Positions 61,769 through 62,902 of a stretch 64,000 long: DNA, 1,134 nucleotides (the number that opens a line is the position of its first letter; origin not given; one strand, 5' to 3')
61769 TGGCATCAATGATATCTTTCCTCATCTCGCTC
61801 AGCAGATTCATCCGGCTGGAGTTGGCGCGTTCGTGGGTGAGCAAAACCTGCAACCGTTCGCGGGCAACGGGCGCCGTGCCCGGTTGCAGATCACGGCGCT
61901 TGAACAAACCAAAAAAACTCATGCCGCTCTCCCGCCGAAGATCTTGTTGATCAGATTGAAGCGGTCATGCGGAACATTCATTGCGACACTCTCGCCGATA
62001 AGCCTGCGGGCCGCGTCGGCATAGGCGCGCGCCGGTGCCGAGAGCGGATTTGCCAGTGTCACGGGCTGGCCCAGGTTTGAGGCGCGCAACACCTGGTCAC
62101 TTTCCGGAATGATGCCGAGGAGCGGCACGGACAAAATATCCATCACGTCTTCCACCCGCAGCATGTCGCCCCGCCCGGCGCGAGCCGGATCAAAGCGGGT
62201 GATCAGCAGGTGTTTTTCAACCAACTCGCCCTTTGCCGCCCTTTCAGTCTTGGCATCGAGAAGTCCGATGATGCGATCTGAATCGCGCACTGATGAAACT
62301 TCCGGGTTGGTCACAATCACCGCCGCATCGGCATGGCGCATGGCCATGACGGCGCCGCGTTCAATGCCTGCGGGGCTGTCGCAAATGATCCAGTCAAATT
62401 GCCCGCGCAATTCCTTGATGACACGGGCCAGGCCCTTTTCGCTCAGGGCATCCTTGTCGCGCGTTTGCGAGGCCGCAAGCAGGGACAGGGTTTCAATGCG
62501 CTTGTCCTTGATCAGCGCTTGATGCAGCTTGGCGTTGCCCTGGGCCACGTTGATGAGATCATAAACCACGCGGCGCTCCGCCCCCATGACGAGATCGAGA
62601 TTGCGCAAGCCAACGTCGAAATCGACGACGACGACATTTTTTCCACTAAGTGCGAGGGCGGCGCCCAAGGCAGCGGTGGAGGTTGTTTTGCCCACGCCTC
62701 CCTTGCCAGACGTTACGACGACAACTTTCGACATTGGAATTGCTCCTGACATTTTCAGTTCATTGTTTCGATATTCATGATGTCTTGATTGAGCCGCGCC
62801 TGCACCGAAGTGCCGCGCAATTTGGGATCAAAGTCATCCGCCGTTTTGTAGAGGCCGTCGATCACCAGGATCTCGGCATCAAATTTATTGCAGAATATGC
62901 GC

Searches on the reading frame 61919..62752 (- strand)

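Call 14: search_protein_families(library=pfam, proteins=[window:61919-62752:-])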
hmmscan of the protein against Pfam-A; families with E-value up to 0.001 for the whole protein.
window:61919-62752:- (277 aa): 8 families
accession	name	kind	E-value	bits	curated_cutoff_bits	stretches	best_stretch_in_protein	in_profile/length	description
PF01656.29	CbiA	-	3.2e-20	72.8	25.4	1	11-231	1-125/125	CobQ/CobB/MinD/ParA nucleotide binding domain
PF13614.12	AAA_31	-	1.1e-18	68.2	27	1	9-161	2-160/177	AAA domain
PF10609.15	ParA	-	2.4e-18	66.9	27.1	1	8-251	3-245/246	NUBPL iron-transfer P-loop NTPase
PF06564.18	CBP_BcsQ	-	1.7e-12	47.8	21.3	1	10-242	3-224/234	Cellulose biosynthesis protein BcsQ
PF09140.17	MipZ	-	2.8e-10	40.4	20.7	1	10-172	2-149/262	ATPase MipZ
PF02374.21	ArsA_ATPase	-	1.2e-07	31.8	24.3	1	11-46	3-38/305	Anion-transporting ATPase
PF00142.24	Fer4_NifH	-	5.3e-06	26.6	25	1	14-58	5-49/271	4Fe-4S iron sulfur cluster binding proteins, NifH/frxC family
PF13479.12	AAA_24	-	0.00046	20.5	27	1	9-61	2-46/195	AAA domain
